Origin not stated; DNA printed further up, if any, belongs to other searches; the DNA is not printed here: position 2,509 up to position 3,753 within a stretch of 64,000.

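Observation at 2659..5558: Orphan VirB11/TrbB-type ATPase with two unannotatable neighbours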

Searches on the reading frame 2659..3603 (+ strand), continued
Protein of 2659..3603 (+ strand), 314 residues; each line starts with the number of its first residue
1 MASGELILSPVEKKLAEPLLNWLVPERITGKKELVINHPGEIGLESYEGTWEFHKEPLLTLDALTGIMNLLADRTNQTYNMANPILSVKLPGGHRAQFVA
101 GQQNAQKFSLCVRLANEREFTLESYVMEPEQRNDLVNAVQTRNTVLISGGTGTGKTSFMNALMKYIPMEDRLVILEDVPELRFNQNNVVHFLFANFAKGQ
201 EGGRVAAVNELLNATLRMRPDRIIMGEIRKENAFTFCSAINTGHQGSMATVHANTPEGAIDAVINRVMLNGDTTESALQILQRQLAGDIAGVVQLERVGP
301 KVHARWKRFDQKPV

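Call 22: search_solved_structures(query=window:2659-3603:+, max_evalue=0.00001, show_alignments=2)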
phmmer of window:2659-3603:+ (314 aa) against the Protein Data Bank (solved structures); distinct sequences matched with E-value up to 0.00001: 16.
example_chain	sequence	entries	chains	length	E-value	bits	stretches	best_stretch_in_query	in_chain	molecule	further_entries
2gza_A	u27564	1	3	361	2.4e-33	119.1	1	135-286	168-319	Type IV secretion system protein VirB11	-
8rkd_E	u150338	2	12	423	3.7e-30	108.6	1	68-297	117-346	Pilus assembly ATPase CpaF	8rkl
8rjf_A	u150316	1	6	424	3.8e-30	108.6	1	68-297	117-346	Pilus assembly ATPase CpaF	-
9e24_A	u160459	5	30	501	5.7e-30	108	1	68-297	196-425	CpaF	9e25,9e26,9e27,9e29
6bge_A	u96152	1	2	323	2.8e-26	95.9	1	75-267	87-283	VirB11-like protein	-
1g6o_A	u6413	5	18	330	3e-26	95.8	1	76-267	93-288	CAG-ALPHA | virB11 homolog | Cag-alfa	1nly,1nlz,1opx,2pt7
2oap_1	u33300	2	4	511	7.5e-19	71.5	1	64-254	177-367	Type II secretion system protein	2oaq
4ii7_A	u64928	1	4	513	1.7e-15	60.5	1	66-254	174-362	FlaI ATPase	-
4ihq_A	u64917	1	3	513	1.1e-14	57.8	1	66-254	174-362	FlaI ATPase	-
10my_A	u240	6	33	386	3.7e-08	36.4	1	129-296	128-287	PilT/PilU family type 4a pilus ATPase | Twitching motility protein PilT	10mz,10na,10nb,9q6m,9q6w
6gef_A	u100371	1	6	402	1.6e-06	31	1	134-266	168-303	Type IV secretion system protein DotB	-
9n32_A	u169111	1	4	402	2.7e-06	30.3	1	120-265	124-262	PilU protein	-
2eyu_A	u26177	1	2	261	3.3e-06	30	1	143-272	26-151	twitching motility protein PilT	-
2gsz_A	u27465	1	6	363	7e-06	28.9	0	143-272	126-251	twitching motility protein PilT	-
2ewv_A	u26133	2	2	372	7.5e-06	28.8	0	143-272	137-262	twitching motility protein PilT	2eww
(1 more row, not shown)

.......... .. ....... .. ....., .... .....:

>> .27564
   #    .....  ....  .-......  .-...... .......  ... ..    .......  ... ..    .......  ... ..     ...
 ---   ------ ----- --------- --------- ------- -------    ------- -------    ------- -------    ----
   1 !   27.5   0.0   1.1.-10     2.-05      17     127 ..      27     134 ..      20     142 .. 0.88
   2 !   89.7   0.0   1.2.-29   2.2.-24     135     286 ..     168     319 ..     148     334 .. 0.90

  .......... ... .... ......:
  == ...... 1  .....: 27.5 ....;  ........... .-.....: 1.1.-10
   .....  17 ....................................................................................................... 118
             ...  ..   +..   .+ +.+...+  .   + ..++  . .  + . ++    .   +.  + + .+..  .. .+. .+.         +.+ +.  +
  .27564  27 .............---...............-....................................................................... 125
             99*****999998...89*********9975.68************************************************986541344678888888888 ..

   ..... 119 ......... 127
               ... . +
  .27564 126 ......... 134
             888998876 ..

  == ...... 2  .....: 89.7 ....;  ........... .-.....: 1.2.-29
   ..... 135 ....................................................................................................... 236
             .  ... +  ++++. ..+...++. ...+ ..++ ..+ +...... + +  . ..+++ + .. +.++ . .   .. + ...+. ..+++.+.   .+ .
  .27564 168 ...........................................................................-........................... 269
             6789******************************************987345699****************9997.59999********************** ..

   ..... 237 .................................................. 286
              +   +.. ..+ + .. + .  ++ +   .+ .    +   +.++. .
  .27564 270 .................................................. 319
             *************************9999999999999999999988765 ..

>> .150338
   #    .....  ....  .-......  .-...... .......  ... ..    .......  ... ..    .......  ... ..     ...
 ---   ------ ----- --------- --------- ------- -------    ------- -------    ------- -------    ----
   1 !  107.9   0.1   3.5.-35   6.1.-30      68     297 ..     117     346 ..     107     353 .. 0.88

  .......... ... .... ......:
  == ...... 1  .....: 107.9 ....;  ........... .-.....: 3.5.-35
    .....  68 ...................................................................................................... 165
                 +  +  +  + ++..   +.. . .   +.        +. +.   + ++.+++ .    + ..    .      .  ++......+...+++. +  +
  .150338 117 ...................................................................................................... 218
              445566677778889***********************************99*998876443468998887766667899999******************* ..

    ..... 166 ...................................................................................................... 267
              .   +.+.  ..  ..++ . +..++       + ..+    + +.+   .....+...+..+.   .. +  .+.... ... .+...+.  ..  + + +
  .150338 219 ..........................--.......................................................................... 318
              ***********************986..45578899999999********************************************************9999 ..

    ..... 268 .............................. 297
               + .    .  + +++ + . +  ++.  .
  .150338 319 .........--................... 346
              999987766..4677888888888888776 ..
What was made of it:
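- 2659..3603 (+): Stand-alone VirB11-like hexameric traffic ATPase, 314 aa. Brucella VirB11 2gza matches both the N- and C-terminal domains at 2e-33 (call 22).
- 3313..3345 (+): Walker B region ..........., residues 219-229. The Asp box LEDVPEL lies at residues 175-181. Aligned to the equivalent motifs of 2gza and CpaF (call 22).
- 3382..3420 (+): His box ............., residues 242-254. Aligned to the His box of 2gza and CpaF (call 22).
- On VirB11: In 2gza, residues 17-127 align to 27-134 and residues 135-286 align to 168-319 (call 22).
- Closest known: CpaF/TadA of Tad pili. Same: The ATPase core is homologous: PDB 8rkd at 4e-30 over residues 68-297 (call 22).
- Both domains align to Brucella VirB11 2gza (call 22). 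CpaF scores almost as well as VirB11 in the PDB search: 4e-30 against 2e-33 (call 22).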

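Call 32: search_dna_similar(query=window:2659-3603:+, collection=plasmids, mode=protein, max_rows=25)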
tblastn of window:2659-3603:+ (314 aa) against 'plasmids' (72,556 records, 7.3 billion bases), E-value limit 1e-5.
The search stops at 5000 records and this limit was reached: more records match than are counted here, and every count below describes the 5000 best-scoring records only.
Records with a match: at least 5000; places in all: 5540; records where one place covers at least 80% of the query: 3135.
Best place of each record, by identity: <60% 5000.
By first word of the organism name: Escherichia 1421; Klebsiella 526; Rhizobium 397; Campylobacter 319; Salmonella 307; Agrobacterium 278; Sinorhizobium 149; Ralstonia 139; Enterobacter 134; Pseudomonas 109; and 175 more.
By predicted mobility (MOB-suite, as given by PLSDB): conjugative 3843; non-mobilizable 725; mobilizable 432.
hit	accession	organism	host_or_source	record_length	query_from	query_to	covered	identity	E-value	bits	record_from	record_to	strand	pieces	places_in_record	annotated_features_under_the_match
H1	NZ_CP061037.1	Sphingomonas aliaeris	whole organism,Pork steak,pork steak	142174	16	300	91%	38.9%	2e-46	175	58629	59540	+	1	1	virB11: P-type DNA transfer ATPase VirB11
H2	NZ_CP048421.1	Sphingomonas insulae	Cell,soil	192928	16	300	91%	38.2%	3e-47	177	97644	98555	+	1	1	virB11: P-type DNA transfer ATPase VirB11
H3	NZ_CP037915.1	Sphingomonas sp. AAP5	water column of an alpine lake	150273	16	300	91%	38.2%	5e-46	173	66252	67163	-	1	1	virB11: P-type DNA transfer ATPase VirB11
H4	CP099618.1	Sphingomonadaceae bacterium OTU29MARTA1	Arabidopsis thaliana,pure culture,leaf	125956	16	300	91%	37.9%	4e-45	171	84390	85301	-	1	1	virB11: P-type DNA transfer ATPase VirB11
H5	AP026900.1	Novosphingobium sp. MBES04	-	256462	8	300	93%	36.6%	7e-42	161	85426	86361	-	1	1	P-type DNA transfer ATPase VirB11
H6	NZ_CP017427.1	Methylobacterium sp. XJLW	single cell,soil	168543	6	300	94%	36.1%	4e-45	171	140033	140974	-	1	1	virB11: P-type DNA transfer ATPase VirB11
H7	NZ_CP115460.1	Sphingobium yanoikuyae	cell culture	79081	6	300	94%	36.1%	1e-44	169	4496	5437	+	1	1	virB11: P-type DNA transfer ATPase VirB11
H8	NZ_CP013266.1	Sphingobium baderi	cell culture,soil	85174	6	300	94%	36.1%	1e-44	169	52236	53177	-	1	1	virB11: P-type DNA transfer ATPase VirB11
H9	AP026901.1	Novosphingobium sp. MBES04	-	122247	8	301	94%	36.2%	1e-42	164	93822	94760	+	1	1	P-type DNA transfer ATPase VirB11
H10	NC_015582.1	Novosphingobium sp. PP1Y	-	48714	8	300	93%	36.3%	4e-42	162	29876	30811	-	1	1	virB11: P-type DNA transfer ATPase VirB11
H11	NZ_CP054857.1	Novosphingobium decolorationis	cell culture,deep-sea sediment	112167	8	300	93%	36.3%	6e-42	161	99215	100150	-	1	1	virB11: P-type DNA transfer ATPase VirB11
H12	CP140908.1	Sinorhizobium medicae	Medicago lupulina,whole organism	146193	10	299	92%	36.7%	3e-37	148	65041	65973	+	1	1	virB11: P-type DNA transfer ATPase VirB11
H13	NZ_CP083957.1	Mesorhizobium sp. B1-1-8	cell culture,soil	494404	17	299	90%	37.1%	8e-47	176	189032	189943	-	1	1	virB11: P-type DNA transfer ATPase VirB11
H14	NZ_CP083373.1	Ensifer canadensis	Melilotus albus,Cell Culture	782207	10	298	92%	35.8%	3e-39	153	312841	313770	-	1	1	virB11: P-type DNA transfer ATPase VirB11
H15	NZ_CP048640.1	Rhizobium oryzihabitans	cell,root,the root of rice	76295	13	301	92%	35.8%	5e-44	167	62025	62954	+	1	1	virB11: P-type DNA transfer ATPase VirB11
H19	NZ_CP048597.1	Agrobacterium tumefaciens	walnut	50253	13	301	92%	35.4%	7e-44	167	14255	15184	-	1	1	virB11: P-type DNA transfer ATPase VirB11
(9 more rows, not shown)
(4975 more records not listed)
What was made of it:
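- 2659..3603 (+): Identity to plasmid VirB11 is 35-39% (call 32).
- All 25 best plasmid hits are annotated virB11, at 35-39% identity over 91-94% of the protein (call 32).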

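Call 61: search_dna_similar(query=window:2659-3603:+, collection=plasmids, mode=protein, max_rows=40, rows=spread)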
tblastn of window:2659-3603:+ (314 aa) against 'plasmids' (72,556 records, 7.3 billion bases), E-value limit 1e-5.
The search stops at 5000 records and this limit was reached: more records match than are counted here, and every count below describes the 5000 best-scoring records only.
Records with a match: at least 5000; places in all: 5540; records where one place covers at least 80% of the query: 3135.
Best place of each record, by identity: <60% 5000.
By first word of the organism name: Escherichia 1421; Klebsiella 526; Rhizobium 397; Campylobacter 319; Salmonella 307; Agrobacterium 278; Sinorhizobium 149; Ralstonia 139; Enterobacter 134; Pseudomonas 109; and 175 more.
By predicted mobility (MOB-suite, as given by PLSDB): conjugative 3843; non-mobilizable 725; mobilizable 432.
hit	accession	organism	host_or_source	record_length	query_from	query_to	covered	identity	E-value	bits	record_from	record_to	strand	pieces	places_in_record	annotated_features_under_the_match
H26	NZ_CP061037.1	Sphingomonas aliaeris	whole organism,Pork steak,pork steak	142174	16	300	91%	38.9%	2e-46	175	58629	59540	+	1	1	virB11: P-type DNA transfer ATPase VirB11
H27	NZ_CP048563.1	Agrobacterium fabrum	walnut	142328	8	297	92%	32.8%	4e-26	115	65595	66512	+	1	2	virB11: P-type DNA transfer ATPase VirB11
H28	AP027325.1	Sphingobium sp. TomTYG46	-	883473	6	298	93%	30.8%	6e-26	115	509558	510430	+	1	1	Flp pilus assembly protein, ATPase CpaF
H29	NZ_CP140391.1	Campylobacter jejuni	human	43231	19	297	89%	31.1%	3e-36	145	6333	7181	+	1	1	CpaF/VirB11 family protein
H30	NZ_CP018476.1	Xanthomonas perforans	Solanum lycopersicum,tomato field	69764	13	269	82%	33.0%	2e-34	140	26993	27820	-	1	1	virB11: P-type DNA transfer ATPase VirB11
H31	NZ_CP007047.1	Rhizobium leguminosarum bv. trifolii WSM1689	root nodule of Trifolium uniflorum ...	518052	33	299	85%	30.8%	2e-28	122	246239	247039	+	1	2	ATPase, T2SS/T4P/T4SS family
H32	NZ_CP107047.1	Klebsiella pneumoniae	Homo sapiens,Monoclonal strain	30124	28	303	88%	29.5%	2e-34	140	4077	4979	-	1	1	virB11: P-type DNA transfer ATPase VirB11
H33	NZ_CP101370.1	Salmonella enterica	Homo sapiens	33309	28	303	88%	29.5%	2e-34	140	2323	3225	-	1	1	virB11: P-type DNA transfer ATPase VirB11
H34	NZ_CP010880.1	Escherichia coli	Homo sapiens,sputum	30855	28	303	88%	29.5%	2e-34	140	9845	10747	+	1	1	virB11: P-type DNA transfer ATPase VirB11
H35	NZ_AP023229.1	Escherichia coli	Homo sapiens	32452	28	303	88%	29.5%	6e-34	138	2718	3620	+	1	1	virB11: P-type DNA transfer ATPase VirB11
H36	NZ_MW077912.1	Escherichia coli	-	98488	30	296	85%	30.4%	3e-31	130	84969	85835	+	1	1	virB11: P-type DNA transfer ATPase VirB11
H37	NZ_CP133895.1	Vibrio parahaemolyticus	Penaeus vannamei,Diseased shrimp,Shrimp ...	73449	19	261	77%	33.3%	2e-24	110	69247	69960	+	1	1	trbB: P-type conjugative transfer ATPase TrbB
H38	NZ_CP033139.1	Vibrio owensii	Penaeus vannamei,hepatopancrease,shrimp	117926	19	261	77%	33.1%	3e-24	110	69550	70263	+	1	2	trbB: P-type conjugative transfer ATPase TrbB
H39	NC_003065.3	Agrobacterium fabrum str. C58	-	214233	58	299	77%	32.9%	6e-24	109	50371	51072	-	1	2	trbB: P-type conjugative transfer ATPase TrbB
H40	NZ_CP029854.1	Salmonella enterica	-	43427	19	311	93%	27.1%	5e-29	124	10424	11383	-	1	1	virB11: P-type DNA transfer ATPase VirB11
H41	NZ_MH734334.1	Pseudomonas aeruginosa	Homo sapiens,sputum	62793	24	297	87%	28.7%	2e-26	116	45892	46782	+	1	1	virB11: P-type DNA transfer ATPase VirB11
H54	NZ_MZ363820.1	Klebsiella aerogenes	-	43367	11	298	92%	24.7%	6e-24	109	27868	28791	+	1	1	virB11: P-type DNA transfer ATPase VirB11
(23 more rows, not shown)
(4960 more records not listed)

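Call 62: get_annotated_region(hit=H1, flank=300)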
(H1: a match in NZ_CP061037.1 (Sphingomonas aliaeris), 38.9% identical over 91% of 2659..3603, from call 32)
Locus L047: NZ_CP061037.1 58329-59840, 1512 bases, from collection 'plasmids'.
description: Sphingomonas aliaeris strain DH-S5 plasmid punnamed2, complete sequence
organism: Sphingomonas aliaeris (NCBI taxid 2759526)
taxonomy: Bacteria; Pseudomonadota; Alphaproteobacteria; Sphingomonadales; Sphingomonadaceae; Sphingomonas; Sphingomonas aliaeris
host: -; source: whole organism,Pork steak,pork steak; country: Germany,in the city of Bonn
typing (MOB-suite, as given by PLSDB): non-mobilizable; mating-pair formation MPF_T
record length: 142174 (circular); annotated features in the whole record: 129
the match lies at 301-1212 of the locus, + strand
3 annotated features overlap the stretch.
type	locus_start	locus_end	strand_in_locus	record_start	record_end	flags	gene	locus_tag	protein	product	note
CDS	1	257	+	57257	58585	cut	virB10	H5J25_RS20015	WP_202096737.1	type IV secretion system protein VirB10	-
CDS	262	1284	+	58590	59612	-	virB11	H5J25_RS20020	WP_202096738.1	P-type DNA transfer ATPase VirB11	GO:0044097 - secretion by the type IV secretion system [Evidence IEA]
CDS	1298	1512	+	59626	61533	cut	-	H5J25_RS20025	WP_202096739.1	type IV secretory system conjugative DNA transfer family protein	-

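Call 63: get_annotated_region(hit=H6, flank=300)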
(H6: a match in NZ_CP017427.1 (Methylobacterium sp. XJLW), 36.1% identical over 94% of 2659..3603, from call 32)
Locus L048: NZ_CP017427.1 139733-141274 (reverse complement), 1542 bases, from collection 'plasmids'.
description: Methylobacterium sp. XJLW plasmid unnamed1, complete sequence
organism: Methylobacterium sp. XJLW (NCBI taxid 739141)
taxonomy: Bacteria; Pseudomonadota; Alphaproteobacteria; Hyphomicrobiales; Methylobacteriaceae; Methylobacterium; Methylobacterium sp. XJLW
host: -; source: single cell,soil; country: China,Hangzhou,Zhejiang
typing (MOB-suite, as given by PLSDB): conjugative; relaxase MOBQ; mating-pair formation MPF_I
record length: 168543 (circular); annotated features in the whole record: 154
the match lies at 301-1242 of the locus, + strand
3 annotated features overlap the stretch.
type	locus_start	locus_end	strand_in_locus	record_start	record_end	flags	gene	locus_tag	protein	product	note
CDS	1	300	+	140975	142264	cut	virB10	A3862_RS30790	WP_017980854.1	type IV secretion system protein VirB10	-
CDS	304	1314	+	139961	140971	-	virB11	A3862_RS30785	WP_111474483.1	P-type DNA transfer ATPase VirB11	GO:0044097 - secretion by the type IV secretion system [Evidence IEA]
CDS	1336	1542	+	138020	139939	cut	-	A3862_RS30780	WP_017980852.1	type IV secretory system conjugative DNA transfer family protein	-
